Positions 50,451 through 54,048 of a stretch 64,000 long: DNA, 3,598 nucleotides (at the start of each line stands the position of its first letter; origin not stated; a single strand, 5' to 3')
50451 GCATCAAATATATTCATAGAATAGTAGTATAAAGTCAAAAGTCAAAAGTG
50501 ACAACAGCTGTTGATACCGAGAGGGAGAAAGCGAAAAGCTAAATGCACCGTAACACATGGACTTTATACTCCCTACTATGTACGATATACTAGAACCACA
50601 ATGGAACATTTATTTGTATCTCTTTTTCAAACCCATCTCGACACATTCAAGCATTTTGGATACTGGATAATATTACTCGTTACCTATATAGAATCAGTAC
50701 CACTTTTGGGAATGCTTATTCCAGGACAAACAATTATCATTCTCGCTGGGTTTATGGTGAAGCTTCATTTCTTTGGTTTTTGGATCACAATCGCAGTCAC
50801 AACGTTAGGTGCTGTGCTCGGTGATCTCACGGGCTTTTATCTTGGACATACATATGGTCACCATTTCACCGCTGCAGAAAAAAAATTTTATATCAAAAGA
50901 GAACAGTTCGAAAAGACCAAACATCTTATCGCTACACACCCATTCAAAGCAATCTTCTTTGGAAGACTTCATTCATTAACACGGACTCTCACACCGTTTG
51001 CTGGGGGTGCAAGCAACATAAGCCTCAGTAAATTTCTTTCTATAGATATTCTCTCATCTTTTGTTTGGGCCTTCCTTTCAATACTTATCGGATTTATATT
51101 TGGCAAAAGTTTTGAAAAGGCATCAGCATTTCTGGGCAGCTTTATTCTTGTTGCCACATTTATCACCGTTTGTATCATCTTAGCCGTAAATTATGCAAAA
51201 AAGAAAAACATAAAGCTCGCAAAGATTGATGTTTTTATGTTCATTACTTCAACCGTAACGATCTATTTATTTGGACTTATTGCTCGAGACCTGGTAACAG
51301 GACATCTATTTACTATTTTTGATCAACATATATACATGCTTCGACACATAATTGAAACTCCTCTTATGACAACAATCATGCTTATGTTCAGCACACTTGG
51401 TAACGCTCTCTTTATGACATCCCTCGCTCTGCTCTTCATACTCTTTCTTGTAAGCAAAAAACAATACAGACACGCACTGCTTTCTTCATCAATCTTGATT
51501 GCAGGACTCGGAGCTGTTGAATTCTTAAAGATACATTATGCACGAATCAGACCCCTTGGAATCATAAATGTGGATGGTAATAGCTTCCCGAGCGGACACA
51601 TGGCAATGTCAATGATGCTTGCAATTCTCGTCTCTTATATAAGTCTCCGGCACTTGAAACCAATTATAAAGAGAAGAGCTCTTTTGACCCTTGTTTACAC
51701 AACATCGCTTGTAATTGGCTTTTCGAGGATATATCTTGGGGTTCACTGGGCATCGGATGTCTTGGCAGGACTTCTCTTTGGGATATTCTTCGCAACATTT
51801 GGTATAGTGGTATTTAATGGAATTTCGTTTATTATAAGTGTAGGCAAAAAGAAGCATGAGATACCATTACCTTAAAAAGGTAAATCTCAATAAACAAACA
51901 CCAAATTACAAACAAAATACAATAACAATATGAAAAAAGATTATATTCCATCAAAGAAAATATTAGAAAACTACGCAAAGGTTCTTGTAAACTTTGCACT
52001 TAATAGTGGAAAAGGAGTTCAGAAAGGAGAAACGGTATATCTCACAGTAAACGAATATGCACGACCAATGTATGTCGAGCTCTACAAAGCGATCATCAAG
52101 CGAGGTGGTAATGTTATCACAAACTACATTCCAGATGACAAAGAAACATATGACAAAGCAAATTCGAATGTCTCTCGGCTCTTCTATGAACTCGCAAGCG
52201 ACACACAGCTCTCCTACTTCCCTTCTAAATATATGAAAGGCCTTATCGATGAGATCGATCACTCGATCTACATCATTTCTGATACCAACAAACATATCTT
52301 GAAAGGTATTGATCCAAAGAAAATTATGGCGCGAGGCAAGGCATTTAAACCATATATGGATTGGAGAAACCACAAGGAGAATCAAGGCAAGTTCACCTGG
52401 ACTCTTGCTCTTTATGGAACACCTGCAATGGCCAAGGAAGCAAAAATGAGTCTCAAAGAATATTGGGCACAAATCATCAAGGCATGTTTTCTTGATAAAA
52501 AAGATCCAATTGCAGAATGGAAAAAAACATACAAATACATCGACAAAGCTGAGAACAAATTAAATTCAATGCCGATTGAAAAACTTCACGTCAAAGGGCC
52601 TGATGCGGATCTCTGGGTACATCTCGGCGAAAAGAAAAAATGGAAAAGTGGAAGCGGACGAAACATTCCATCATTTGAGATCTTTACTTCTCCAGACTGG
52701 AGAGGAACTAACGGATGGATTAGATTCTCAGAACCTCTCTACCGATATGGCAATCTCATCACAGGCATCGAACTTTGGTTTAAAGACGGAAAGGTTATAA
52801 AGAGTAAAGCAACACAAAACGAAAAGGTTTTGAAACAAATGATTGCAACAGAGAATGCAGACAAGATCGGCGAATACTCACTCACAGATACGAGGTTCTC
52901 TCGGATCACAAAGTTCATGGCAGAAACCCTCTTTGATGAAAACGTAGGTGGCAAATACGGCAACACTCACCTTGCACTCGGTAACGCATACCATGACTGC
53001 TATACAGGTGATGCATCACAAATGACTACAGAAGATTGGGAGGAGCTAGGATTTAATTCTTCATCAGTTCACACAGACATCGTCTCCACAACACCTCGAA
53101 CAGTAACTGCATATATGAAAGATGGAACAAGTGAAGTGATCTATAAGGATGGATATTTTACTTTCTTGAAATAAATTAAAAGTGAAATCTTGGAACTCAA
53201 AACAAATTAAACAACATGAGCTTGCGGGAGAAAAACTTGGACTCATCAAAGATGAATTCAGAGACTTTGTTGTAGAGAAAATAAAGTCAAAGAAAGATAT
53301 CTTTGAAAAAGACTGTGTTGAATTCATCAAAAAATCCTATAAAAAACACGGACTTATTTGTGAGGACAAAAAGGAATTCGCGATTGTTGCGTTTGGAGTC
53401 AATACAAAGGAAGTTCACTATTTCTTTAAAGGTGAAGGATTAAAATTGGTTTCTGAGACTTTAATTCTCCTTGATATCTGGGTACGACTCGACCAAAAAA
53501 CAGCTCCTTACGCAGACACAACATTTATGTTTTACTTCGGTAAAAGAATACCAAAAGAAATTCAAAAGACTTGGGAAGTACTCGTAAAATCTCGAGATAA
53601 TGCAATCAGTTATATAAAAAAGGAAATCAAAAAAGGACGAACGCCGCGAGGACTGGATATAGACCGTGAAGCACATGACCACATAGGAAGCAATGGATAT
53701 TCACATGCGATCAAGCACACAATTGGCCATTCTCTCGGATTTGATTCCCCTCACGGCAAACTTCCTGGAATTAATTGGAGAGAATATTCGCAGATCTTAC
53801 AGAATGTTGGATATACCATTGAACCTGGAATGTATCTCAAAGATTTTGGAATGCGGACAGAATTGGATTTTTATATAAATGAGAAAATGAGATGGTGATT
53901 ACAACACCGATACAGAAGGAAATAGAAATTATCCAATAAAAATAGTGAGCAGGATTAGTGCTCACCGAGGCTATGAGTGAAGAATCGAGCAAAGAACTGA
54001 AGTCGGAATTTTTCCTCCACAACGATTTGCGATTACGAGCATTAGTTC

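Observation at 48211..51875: Lipid-carrier recycling neighbourhood: DgkA-like kinase, UppP, and a DedA-PAP2 fusion protein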

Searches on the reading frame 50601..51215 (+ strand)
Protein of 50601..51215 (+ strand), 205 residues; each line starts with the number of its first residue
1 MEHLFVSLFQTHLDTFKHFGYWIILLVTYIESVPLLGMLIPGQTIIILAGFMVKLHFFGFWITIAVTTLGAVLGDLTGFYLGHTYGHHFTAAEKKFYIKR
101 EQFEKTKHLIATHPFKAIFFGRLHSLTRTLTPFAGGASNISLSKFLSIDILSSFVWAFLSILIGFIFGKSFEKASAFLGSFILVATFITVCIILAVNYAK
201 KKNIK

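Call 55: search_protein_representatives(protein=window:50601-51215:+)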
Query: 205 residues. Proteins with E-value up to 0.001 (for the whole library): 6547; up to 1e-10: 1344; up to 1e-30: 35. The best 150 are listed.
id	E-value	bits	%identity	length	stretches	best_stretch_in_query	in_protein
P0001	3.1e-126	435.4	100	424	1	1-205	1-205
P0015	4.4e-66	239.0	55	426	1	1-204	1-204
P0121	2.0e-49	184.6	45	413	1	1-202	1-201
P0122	1.8e-44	168.5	46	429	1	3-203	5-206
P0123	2.9e-41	158.0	41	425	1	15-202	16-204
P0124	8.1e-41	156.5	41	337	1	2-203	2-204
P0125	1.1e-38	149.5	41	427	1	8-198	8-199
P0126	6.0e-38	147.1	37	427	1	17-199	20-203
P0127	8.2e-38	146.7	40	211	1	12-201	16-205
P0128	1.4e-35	139.4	36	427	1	6-203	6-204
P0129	2.9e-35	138.4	41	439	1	15-199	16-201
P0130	4.7e-35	137.7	38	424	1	11-202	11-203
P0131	8.4e-35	136.9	36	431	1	4-198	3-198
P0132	1.4e-34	136.2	36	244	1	19-194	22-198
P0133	1.4e-34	136.1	38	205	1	15-191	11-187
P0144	1.2e-32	129.8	38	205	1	15-204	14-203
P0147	3.1e-32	128.5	37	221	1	17-196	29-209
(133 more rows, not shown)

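Call 58: find_encoding_contigs(protein=P0147, flank=3000, max_places=2)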
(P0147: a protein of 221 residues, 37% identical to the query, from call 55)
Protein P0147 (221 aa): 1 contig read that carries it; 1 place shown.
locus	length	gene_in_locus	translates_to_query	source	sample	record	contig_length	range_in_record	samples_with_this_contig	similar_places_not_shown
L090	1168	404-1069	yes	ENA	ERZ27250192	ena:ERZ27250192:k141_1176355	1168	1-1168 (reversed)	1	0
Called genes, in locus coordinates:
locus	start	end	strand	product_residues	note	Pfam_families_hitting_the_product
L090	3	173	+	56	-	?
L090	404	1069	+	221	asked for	PF09335:VTT_dom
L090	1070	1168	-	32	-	?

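Call 59: find_encoding_contigs(protein=P0144, flank=3000, max_places=2)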
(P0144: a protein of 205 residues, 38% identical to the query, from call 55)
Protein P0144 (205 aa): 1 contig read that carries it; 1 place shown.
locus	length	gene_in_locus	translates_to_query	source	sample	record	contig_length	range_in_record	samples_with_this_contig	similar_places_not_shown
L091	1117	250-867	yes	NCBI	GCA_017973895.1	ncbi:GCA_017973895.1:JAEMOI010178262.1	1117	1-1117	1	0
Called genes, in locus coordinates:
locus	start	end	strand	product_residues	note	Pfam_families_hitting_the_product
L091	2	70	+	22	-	?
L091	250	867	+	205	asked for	PF09335:VTT_dom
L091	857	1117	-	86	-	?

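Call 60: search_protein_families(library=ncbifam, proteins=[window:50601-51215:+], max_evalue=0.001)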
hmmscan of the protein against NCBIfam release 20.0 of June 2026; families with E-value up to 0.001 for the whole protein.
window:50601-51215:+ (205 aa): 3 families
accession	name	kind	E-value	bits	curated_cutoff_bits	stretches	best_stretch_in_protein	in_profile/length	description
NF008102.0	PRK10847.1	equivalog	2.7e-14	53.5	236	1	17-179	26-189/219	DedA family protein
NF052604.1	UndecprPTUtpABac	equivalog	6.2e-12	46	250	1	7-200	3-188/198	undecaprenyl phosphate transporter UptA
NF052605.1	UndecprPTUptAStph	equivalog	2e-08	34.4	300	1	14-196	7-191/197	undecaprenyl phosphate transporter UptA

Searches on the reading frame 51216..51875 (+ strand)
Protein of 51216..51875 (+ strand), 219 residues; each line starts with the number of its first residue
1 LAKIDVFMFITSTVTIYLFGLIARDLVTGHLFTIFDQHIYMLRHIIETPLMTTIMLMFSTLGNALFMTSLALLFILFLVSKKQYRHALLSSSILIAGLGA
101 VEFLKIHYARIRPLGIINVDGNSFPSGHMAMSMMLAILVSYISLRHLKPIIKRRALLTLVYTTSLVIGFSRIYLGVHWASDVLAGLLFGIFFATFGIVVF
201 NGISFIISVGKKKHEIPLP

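Call 60: search_protein_families(library=ncbifam, proteins=[window:51216-51875:+], max_evalue=0.001)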
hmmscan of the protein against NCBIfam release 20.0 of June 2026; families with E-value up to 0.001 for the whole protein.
window:51216-51875:+ (219 aa): 3 families
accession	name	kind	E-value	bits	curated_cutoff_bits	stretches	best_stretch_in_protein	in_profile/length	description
NF047884.1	UdeprDiPSep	equivalog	1.1e-12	48.3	250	1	30-196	20-183/188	undecaprenyl-diphosphatase SepP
NF008813.0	PRK11837.1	equivalog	1.1e-07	32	229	1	121-201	102-173/202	undecaprenyl-diphosphate phosphatase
NF007975.0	PRK10699.1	equivalog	3.1e-07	30.1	261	1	121-202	156-232/254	phosphatidylglycerophosphatase B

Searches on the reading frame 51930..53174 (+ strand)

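Call 3: search_protein_families(library=pfam, proteins=[window:51930-53174:+], max_evalue=0.01)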
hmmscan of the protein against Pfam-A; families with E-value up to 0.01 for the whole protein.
window:51930-53174:+ (414 aa): 1 family
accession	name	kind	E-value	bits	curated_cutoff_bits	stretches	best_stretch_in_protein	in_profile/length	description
PF02073.20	Peptidase_M29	-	6.7e-101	338.5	27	1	9-410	2-406/406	Thermophilic metalloprotease (M29)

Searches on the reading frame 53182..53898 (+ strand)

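Call 3: search_protein_families(library=pfam, proteins=[window:53182-53898:+], max_evalue=0.01)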
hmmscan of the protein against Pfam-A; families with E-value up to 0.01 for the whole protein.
window:53182-53898:+ (238 aa): 1 family
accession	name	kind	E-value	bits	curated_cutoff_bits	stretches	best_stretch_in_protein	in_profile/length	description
PF00557.29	Peptidase_M24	-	1.7e-22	80.7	23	1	28-234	15-208/208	Metallopeptidase family M24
